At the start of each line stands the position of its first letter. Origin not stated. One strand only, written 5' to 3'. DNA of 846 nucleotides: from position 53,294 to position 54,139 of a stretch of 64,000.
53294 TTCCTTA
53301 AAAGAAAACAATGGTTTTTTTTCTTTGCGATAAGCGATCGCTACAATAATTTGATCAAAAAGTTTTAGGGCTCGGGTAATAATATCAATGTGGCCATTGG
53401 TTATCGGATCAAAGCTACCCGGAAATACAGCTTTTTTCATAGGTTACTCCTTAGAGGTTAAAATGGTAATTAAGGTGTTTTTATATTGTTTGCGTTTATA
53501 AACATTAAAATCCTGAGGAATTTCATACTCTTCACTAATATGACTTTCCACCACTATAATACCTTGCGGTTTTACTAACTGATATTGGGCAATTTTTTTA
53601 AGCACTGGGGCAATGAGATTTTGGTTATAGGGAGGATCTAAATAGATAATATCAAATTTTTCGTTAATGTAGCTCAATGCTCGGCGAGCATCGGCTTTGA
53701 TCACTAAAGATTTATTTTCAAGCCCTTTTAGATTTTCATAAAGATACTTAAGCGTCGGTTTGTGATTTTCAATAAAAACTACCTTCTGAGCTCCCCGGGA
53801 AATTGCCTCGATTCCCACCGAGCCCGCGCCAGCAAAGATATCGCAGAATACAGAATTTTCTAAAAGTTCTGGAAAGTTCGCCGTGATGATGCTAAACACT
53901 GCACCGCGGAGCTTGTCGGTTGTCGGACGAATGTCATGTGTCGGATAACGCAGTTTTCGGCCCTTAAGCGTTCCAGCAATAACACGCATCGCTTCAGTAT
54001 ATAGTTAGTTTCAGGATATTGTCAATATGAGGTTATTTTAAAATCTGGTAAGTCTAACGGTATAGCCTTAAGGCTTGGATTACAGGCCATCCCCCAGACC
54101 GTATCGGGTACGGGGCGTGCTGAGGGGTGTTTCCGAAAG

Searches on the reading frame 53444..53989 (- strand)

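Call 16: search_protein_families(library=pfam, proteins=[window:53444-53989:-])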
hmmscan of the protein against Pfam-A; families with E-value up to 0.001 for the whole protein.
window:53444-53989:- (181 aa): 5 families
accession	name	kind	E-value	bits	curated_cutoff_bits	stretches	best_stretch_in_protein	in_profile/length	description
PF03602.21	Cons_hypoth95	-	1.8e-47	161.8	24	1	1-176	1-180/182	Conserved hypothetical protein 95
PF02086.21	MethyltransfD12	-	8.9e-07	29.3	22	0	89-123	154-187/253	D12 class N6 adenine-specific DNA methyltransferase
PF13847.12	Methyltransf_31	-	3.3e-05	24.1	27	1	45-158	4-119/145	Methyltransferase domain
PF01189.24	Methyltr_RsmB-F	-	7.5e-05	22.9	27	1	53-122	17-90/199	16S rRNA methyltransferase RsmB/F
PF02475.24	TRM5-TYW2_MTfase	-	0.00011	22.7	28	1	44-121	36-114/164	TRM5/TYW2 methyltransferase domain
